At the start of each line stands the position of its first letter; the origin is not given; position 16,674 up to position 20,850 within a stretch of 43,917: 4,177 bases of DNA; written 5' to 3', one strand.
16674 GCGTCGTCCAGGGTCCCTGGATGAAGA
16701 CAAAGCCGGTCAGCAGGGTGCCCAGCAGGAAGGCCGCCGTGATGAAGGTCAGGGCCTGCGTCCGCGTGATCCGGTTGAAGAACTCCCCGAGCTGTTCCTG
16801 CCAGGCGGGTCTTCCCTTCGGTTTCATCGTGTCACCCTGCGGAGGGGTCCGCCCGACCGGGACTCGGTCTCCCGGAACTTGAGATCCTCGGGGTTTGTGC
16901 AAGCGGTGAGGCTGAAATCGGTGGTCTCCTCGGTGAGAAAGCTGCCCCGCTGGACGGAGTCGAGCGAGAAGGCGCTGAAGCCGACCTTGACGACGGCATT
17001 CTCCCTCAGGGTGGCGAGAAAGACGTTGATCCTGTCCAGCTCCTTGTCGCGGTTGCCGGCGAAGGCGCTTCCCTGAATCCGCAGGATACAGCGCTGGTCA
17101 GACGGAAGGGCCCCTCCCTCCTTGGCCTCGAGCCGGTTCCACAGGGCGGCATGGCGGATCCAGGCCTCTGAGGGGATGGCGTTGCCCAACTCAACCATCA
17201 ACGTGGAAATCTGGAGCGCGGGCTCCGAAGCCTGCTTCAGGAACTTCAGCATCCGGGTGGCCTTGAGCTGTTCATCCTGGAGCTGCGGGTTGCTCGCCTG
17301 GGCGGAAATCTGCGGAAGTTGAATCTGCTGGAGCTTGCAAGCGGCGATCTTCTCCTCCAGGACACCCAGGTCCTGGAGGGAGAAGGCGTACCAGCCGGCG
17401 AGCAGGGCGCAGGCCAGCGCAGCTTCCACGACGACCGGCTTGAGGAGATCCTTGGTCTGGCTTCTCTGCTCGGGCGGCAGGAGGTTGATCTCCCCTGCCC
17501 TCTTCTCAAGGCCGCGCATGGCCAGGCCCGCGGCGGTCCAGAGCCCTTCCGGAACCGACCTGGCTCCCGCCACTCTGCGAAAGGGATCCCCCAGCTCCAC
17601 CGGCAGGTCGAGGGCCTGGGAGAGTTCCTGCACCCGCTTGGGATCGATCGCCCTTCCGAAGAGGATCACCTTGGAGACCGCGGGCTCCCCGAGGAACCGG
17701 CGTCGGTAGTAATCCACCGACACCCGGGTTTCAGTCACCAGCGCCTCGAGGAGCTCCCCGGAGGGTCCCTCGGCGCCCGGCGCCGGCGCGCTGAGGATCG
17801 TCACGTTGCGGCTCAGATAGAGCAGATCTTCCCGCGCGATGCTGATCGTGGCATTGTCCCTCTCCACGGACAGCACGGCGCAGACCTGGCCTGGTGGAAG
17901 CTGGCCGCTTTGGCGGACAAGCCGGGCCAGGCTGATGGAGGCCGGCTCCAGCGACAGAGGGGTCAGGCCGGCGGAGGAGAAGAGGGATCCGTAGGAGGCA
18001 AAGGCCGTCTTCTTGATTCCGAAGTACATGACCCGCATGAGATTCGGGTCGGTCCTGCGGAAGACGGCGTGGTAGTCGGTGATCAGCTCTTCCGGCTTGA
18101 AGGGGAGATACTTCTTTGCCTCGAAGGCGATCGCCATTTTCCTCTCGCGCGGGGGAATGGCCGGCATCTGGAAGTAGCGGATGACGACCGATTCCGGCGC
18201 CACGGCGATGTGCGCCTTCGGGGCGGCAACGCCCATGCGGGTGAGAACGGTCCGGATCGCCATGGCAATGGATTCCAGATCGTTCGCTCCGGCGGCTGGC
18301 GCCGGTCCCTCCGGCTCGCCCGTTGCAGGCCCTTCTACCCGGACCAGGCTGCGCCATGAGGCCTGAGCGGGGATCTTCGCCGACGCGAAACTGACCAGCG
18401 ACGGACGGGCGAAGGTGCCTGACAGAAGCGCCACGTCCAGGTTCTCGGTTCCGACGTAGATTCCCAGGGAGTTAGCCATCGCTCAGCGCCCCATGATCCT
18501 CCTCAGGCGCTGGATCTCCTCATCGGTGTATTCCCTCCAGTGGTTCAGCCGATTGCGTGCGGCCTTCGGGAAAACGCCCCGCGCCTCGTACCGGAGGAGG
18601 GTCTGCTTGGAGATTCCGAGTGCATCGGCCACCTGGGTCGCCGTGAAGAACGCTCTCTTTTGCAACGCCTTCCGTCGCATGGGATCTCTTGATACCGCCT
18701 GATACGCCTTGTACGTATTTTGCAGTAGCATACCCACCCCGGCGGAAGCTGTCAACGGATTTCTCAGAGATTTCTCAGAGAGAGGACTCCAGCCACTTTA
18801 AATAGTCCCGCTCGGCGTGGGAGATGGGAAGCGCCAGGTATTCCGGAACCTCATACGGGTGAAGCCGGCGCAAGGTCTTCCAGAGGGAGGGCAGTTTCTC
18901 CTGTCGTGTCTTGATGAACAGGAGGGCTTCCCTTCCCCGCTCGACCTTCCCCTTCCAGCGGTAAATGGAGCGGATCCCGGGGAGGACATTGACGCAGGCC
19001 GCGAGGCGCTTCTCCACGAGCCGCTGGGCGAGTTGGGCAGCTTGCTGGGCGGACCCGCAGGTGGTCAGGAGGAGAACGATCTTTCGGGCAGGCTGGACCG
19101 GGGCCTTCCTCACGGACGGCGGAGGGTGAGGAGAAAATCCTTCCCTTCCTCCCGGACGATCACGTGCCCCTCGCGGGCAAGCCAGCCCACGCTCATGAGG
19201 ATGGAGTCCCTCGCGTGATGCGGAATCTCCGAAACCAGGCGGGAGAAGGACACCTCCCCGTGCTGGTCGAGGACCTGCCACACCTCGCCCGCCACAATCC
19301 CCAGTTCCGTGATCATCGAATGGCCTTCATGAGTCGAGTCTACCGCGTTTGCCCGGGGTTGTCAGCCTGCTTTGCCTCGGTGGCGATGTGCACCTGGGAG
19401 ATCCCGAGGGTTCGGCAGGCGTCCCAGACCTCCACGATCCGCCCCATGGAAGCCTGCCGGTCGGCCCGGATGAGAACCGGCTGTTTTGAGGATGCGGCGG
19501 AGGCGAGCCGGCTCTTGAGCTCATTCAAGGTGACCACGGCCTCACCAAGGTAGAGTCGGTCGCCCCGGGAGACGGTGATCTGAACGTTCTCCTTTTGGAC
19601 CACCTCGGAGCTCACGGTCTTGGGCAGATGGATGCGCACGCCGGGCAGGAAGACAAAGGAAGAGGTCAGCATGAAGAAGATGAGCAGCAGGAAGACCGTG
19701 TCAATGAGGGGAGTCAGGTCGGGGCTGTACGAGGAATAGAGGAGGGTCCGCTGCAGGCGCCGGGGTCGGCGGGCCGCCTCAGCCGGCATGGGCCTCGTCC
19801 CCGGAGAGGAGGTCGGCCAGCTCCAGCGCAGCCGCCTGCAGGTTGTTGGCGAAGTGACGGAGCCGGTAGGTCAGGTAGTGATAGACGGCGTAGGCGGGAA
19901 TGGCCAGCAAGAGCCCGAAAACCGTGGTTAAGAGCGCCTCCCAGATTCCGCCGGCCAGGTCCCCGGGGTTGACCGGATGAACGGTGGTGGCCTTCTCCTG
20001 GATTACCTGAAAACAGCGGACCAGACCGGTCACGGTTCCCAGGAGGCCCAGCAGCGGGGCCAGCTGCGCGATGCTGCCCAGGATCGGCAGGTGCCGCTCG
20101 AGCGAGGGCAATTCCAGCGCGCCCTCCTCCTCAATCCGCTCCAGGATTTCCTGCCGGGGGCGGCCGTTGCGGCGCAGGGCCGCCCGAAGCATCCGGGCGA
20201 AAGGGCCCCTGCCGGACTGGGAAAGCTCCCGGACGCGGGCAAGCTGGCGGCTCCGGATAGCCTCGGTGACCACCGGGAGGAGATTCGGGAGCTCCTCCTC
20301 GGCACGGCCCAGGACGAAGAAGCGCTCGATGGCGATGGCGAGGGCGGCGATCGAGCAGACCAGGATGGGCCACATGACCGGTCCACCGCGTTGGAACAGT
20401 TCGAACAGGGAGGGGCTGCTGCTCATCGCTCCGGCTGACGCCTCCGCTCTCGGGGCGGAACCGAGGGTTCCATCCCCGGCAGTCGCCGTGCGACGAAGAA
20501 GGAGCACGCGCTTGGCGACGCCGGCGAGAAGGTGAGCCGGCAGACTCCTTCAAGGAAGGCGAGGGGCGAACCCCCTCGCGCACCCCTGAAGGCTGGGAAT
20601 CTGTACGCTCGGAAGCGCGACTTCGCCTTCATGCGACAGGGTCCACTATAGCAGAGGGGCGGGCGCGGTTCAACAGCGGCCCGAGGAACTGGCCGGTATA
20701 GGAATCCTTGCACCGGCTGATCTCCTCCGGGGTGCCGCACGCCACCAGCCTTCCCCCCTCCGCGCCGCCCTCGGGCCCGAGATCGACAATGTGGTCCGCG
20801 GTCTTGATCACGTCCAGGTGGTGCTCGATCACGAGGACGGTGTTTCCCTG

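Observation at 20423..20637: uvrA-exbB spacer is a bipartite repeat carrying a frame-preserved Arg-rich small ORF joined to both neighbours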

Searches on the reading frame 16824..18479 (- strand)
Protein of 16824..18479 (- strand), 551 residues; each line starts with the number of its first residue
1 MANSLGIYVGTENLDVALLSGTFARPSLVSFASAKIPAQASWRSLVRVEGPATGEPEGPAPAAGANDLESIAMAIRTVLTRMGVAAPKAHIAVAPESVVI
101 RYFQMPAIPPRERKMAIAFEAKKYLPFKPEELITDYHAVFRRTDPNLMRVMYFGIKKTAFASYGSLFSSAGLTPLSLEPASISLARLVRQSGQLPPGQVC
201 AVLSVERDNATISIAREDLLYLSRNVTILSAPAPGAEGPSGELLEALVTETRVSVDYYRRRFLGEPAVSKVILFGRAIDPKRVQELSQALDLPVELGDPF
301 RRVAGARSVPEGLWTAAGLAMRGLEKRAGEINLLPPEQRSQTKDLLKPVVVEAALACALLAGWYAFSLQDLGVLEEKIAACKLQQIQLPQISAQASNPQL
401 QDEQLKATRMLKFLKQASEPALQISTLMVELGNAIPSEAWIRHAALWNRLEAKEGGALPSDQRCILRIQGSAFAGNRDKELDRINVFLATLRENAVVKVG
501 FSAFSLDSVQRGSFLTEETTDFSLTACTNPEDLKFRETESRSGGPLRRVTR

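Call 14: search_protein_families(library=pfam, proteins=[window:16824-18479:-])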
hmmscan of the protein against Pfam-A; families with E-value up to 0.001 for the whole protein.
window:16824-18479:- (551 aa): 1 family
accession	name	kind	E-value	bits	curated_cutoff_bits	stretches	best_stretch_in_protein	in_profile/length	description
PF11104.14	PilM_2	-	1.1e-09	38.2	27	1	66-220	42-202/340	Type IV pilus assembly protein PilM;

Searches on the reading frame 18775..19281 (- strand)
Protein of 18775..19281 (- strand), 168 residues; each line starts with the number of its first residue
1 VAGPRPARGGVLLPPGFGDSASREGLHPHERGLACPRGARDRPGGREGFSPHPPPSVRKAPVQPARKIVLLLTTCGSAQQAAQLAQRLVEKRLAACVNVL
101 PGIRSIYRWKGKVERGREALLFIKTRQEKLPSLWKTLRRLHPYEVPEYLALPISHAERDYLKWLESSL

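Call 14: search_protein_families(library=pfam, proteins=[window:18775-19281:-])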
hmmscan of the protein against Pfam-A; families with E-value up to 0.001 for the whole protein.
window:18775-19281:- (168 aa): 1 family
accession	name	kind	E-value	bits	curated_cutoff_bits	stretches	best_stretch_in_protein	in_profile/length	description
PF03091.20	CutA1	-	1.8e-36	124.3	22.4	1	70-166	2-98/99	CutA1 divalent ion tolerance protein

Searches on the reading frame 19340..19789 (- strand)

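Call 14: search_protein_families(library=pfam, proteins=[window:19340-19789:-])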
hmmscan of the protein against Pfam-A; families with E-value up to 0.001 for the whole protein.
window:19340-19789:- (149 aa): 1 family
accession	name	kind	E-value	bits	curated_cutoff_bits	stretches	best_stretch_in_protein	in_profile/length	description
PF02472.21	ExbD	-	1.8e-29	102.8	25.4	1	22-139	7-127/128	Biopolymer transport protein ExbD/TolR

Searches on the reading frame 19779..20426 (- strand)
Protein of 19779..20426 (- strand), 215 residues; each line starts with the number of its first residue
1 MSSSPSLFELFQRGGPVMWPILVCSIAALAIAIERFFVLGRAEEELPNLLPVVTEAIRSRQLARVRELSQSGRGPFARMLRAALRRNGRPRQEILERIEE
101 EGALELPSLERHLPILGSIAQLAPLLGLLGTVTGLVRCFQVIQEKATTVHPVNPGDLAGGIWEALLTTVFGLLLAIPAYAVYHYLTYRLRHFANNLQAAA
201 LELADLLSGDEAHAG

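Call 14: search_protein_families(library=pfam, proteins=[window:19779-20426:-])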
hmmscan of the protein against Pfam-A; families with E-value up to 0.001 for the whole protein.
window:19779-20426:- (215 aa): 1 family
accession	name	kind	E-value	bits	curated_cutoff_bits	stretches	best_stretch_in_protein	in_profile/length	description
PF01618.21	MotA_ExbB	-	1.4e-28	99.6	22.9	1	75-197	5-126/127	MotA/TolQ/ExbB proton channel family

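Call 19: find_encoding_contigs(protein=window:19779-20426:-, flank=3000, max_places=10)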
Protein window:19779-20426:- (215 aa): no gene with exactly this product is on record in the collection.

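Call 20: find_related_loci(query=window:19779-20426:-, collection=genome_contigs, flank=3000)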
Query window:19779-20426:- (215 aa) in genome_contigs; peptide patterns used: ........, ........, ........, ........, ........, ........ (x = any residue, [..] = any of these).
302 stretches matched a pattern; 51 encode a relative of the query (tblastn E <= 1e-3); 51 distinct loci.
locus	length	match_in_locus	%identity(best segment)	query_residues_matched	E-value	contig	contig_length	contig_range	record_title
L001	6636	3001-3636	93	1-212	3e-128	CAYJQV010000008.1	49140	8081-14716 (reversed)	MAG TPA_asm: uncultured Planctomycetia bacterium isolate ERP125453_co1_223 genome assembly, contig: NODE_494_length_4914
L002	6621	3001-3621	61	2-208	9e-82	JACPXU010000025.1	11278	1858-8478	MAG: Candidatus Omnitrophota bacterium isolate NC_groundwater_845_Pr1_B-0.1um_65_10 Montesol18_Bp1_scaffold_323039, whol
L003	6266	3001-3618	62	6-211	7e-81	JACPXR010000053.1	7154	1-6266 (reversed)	MAG: Candidatus Omnitrophota bacterium isolate NC_groundwater_842_Pr1_B-0.1um_62_9 Montesol18_Bp1_scaffold_698375, whole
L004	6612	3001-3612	61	6-209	3e-78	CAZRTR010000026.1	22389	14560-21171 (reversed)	MAG TPA_asm: uncultured Planctomycetia bacterium isolate ERP125453_co1_528 genome assembly, contig: NODE_2165_length_223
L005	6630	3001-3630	54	6-215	3e-74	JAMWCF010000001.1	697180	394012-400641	MAG: Candidatus Omnitrophota bacterium isolate JZ-2.bins.99.201901 NODE_8_length_697180_cov_2.509274, whole genome shotg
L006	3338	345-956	50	6-209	1e-68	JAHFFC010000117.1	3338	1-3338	MAG: Candidatus Omnitrophota bacterium isolate nzgw283 NODE_66718_length_3339_cov_2.975140, whole genome shotgun sequenc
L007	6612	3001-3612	48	6-209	5e-67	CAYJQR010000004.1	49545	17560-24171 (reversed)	MAG TPA_asm: uncultured Planctomycetia bacterium isolate ERP125453_co1_458 genome assembly, contig: NODE_486_length_4954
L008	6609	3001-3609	47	6-208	4e-61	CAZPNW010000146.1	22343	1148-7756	MAG TPA_asm: uncultured Planctomycetales bacterium isolate binchicken_co216_53 genome assembly, contig: k141_743332, who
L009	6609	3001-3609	46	6-208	2e-59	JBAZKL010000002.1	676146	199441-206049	MAG: Candidatus Omnitrophota bacterium isolate SO_2017_LW4_142 scaffold_26_c1_LW137-91_2017, whole genome shotgun sequen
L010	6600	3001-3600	46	9-208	1e-58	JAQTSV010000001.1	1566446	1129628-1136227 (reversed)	MAG: Candidatus Omnitrophota bacterium isolate STB_25 NODE_1_length_1566446_cov_7.163386_Sandtown_B, whole genome shotgu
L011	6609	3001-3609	45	9-211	8e-58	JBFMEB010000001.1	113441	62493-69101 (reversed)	MAG: Candidatus Omnitrophota bacterium isolate MAG234 MAG234_1, whole genome shotgun sequence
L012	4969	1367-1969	46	8-208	6e-58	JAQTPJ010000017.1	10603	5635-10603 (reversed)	MAG: Candidatus Omnitrophota bacterium isolate STB_113 NODE_16275_length_10603_cov_2.683753_Sandtown_B, whole genome sho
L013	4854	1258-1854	49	9-207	3e-50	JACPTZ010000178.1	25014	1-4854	MAG: Planctomycetota bacterium isolate NC_groundwater_745_Ag_S-0.65um_67_9 S37_SO-6_scaffold_598899, whole genome shotgu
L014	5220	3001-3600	41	5-208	1e-47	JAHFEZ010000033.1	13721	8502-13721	MAG: Deltaproteobacteria bacterium isolate nzgw280 NODE_6276_length_13722_cov_3.784207, whole genome shotgun sequence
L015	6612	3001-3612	39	7-213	2e-46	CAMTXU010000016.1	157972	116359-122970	MAG: uncultured Ignavibacteriae bacterium isolate G04_MAG_00033 genome assembly, contig: G04_MAG_00033_000000000008, who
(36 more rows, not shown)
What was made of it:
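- On MIRU family proper (Mycobacterium): The host is Omnitrophota-like by the MAG titles (call 20).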

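Call 36: find_homologous_proteins(query=window:19779-20426:-, max_evalue=1e-40)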
Query window:19779-20426:- (215 aa): 2543 proteins with E <= 1e-40 among 8000 candidates; the best 120 are listed.
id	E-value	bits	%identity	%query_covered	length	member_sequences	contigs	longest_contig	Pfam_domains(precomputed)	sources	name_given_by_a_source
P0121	3.0e-121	421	100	92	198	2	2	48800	PF01618.22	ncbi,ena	-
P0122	5.7e-112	391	92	92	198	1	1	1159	PF01618.22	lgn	-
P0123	4.2e-88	313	70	95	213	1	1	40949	PF01618.22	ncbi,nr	ncbi:MAG: MotA/TolQ/ExbB proton channel family protein [Candidatus Omnitrophica bacterium]|nr:MotA/T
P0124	5.1e-88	312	71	96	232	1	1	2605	PF01618.22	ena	-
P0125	6.9e-85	302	69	95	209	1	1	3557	PF01618.22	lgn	-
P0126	6.9e-84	299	67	96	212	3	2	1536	PF01618.22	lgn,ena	-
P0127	1.5e-83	298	72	91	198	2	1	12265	PF01618.22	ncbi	-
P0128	6.1e-83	296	68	95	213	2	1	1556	PF01618.22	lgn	-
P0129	1.9e-82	294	68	95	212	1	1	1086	PF01618.22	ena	-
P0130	3.6e-82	293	68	96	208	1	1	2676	PF01618.22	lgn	-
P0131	3.1e-81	290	63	97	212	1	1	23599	PF01618.22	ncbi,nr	ncbi:MAG: MotA/TolQ/ExbB proton channel family protein [Candidatus Omnitrophica bacterium]|nr:MotA/T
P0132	6.7e-81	289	70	91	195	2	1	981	PF01618.22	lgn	-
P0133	1.0e-79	285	64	98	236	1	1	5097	PF01618.22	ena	-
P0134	6.6e-79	283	65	95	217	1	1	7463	PF01618.22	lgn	-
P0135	2.8e-78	280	63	96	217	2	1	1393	PF01618.22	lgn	-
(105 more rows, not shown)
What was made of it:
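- Tried and rejected: ExbB exact-protein look-up failed because databases call the gene from Met18 (calls 19, 36).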

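Call 37: find_encoding_contigs(protein=P0121, flank=10000, max_places=4)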
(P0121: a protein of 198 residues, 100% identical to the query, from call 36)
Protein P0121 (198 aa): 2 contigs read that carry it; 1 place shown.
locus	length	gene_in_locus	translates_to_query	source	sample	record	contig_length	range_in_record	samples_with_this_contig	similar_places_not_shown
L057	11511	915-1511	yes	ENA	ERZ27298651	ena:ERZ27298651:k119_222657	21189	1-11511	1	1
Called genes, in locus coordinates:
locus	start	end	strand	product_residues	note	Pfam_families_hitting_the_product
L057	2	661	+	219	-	?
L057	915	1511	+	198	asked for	PF01618:MotA_ExbB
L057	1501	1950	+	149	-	PF02472:ExbD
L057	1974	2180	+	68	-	PF10771:DUF2582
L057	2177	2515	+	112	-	PF03091:CutA1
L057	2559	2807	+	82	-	PF13411:MerR_1, PF00376:MerR (weak)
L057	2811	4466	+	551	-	PF11104:PilM_2 (weak)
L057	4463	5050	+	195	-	PF04350:PilO (weak), PF10741:T2SSM_b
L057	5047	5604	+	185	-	-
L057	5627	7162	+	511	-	PF03958:Secretin_N, PF00263:Secretin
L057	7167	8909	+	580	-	PF05157:MshEN, PF00437:T2SSE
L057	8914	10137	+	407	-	PF28597:T2SSF_N, PF00482:T2SSF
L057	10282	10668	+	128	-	PF07963:N_methyl (weak)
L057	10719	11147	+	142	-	PF16732:ComP_DUS (weak)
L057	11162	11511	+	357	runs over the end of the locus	PF00437:T2SSE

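Call 38: find_encoding_contigs(protein=P0122, flank=3000, max_places=4)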
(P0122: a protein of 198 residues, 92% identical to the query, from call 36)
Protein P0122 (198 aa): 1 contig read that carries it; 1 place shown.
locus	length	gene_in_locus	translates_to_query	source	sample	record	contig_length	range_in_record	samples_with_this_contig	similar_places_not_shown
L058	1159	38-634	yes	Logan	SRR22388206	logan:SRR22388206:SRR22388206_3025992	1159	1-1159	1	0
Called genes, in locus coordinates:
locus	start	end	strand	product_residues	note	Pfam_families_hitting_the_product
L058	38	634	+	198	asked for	PF01618:MotA_ExbB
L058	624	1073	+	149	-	PF02472:ExbD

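Call 61: find_encoding_contigs(protein=P0127, flank=1500, max_places=2)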
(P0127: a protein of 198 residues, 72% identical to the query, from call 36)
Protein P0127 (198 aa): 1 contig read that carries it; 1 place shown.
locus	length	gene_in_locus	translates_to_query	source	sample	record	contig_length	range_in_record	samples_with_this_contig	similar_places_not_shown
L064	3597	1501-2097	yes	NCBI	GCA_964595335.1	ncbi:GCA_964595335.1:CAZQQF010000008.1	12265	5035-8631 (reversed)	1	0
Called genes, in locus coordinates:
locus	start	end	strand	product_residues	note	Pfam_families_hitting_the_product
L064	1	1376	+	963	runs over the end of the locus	PF02463:SMC_N (faint), PF03193:RsgA_GTPase (faint), PF20703:nSTAND1 (faint), PF00005:ABC_tran (faint), PF13191:AAA_16 (faint), PF13304:AAA_21 (faint), PF17760:UvrA_inter, PF17755:UvrA_DNA-bind, +2 more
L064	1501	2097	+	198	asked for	PF01618:MotA_ExbB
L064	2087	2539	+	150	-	PF02472:ExbD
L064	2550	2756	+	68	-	PF10771:DUF2582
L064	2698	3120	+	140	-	PF03091:CutA1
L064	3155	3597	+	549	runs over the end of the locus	PF11104:PilM_2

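Call 62: find_encoding_contigs(protein=P0123, flank=1500, max_places=2)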
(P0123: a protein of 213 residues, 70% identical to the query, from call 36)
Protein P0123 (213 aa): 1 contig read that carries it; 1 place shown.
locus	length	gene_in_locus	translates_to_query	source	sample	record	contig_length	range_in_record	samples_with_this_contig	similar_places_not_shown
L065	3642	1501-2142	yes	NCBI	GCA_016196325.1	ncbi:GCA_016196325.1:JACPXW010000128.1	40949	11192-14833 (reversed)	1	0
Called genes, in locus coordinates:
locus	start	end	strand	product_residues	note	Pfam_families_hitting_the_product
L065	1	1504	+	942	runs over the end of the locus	PF00005:ABC_tran (faint), PF02463:SMC_N (faint), PF13191:AAA_16 (faint), PF13304:AAA_21 (faint), PF13555:AAA_29 (faint), PF13671:AAA_33 (faint), PF17760:UvrA_inter, PF17755:UvrA_DNA-bind, +1 more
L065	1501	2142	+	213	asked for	PF01618:MotA_ExbB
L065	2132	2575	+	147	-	PF02472:ExbD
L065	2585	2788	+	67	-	PF10771:DUF2582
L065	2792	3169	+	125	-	PF03091:CutA1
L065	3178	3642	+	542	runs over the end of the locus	-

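Call 63: find_encoding_contigs(protein=P0124, flank=1500, max_places=2)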
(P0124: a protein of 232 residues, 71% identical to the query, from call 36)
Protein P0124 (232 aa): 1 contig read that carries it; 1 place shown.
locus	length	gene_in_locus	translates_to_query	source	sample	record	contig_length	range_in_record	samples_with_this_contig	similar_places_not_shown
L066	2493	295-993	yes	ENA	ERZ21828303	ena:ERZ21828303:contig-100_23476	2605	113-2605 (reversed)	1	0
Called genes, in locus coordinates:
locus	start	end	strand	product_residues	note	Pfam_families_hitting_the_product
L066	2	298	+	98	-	?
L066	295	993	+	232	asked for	PF01618:MotA_ExbB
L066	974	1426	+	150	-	PF02472:ExbD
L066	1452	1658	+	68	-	PF10771:DUF2582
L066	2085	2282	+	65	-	PF12728:HTH_17 (weak), PF00376:MerR, PF13411:MerR_1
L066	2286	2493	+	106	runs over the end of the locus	?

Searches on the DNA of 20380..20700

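Call 10: search_rna_families(source=window, start=20380, end=20700, threshold=evalue, max_evalue=10, show_alignments=3)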
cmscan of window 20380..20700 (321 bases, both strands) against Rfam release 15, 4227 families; matches with E-value up to 10: 4.
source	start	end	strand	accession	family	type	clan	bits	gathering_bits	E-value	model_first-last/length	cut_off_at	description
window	20543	20593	-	RF02937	Clostridiales-2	Gene; sRNA;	-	16.3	58.6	0.25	1-82/82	no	Clostridiales-2 RNA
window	20476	20524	+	RF03425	mir-1292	Gene; miRNA;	-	16.1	90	4.7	1-66/66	no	mir-1292 microRNA precursor family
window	20547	20592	+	RF03383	mir-1976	Gene; miRNA;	-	14.3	71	4.4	1-52/52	no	mir-1976 microRNA precursor family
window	20470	20524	-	RF01862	TB10Cs4H2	Gene; snRNA; snoRNA; HACA-box;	-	14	50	4.1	1-67/67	no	Trypanosomatid snoRNA TB10Cs4H2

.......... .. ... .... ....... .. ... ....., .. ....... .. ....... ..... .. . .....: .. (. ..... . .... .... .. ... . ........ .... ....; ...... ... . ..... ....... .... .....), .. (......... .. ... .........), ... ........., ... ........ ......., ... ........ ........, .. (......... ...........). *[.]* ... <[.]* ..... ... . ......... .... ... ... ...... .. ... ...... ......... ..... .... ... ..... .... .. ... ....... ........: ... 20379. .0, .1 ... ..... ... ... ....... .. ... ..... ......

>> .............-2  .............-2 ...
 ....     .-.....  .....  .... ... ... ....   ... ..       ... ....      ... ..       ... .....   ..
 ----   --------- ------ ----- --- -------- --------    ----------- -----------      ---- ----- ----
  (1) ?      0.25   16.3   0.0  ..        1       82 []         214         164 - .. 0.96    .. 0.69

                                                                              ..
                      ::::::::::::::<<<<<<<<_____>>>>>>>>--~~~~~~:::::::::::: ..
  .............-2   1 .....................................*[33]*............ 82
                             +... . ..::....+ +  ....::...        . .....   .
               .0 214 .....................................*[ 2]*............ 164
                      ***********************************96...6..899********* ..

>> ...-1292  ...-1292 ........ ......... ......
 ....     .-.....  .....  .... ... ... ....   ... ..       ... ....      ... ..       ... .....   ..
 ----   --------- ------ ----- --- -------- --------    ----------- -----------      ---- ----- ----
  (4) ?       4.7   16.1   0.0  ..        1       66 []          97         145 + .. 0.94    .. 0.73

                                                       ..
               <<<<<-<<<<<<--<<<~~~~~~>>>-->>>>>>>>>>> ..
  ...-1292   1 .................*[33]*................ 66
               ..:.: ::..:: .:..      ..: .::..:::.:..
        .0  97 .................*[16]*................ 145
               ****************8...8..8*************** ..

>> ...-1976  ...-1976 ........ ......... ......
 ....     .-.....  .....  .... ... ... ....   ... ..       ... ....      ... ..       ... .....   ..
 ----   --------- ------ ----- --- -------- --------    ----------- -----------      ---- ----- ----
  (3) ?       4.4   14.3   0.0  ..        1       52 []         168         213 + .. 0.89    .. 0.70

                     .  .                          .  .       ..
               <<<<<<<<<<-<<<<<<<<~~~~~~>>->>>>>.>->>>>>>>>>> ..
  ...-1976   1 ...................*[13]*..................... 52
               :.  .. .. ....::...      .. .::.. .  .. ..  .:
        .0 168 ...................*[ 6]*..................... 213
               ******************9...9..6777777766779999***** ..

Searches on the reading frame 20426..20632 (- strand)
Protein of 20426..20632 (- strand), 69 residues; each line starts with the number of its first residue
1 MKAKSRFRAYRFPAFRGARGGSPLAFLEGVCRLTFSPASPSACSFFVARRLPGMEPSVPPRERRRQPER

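Call 27: find_homologous_proteins(query=A2, max_evalue=1)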
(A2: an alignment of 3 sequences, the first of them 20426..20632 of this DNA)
Query A2 (3 sequences): 210 candidates shared short words with the query, none scored E <= 1.
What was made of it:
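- On Conserved small protein: Zero hits at E<=1 (call 27).
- No protein homologues were found (call 27). No hits for the peptide alignment among 5.8 billion proteins (call 27).
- Tried and rejected: Peptide-alignment search: no hits (call 27).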
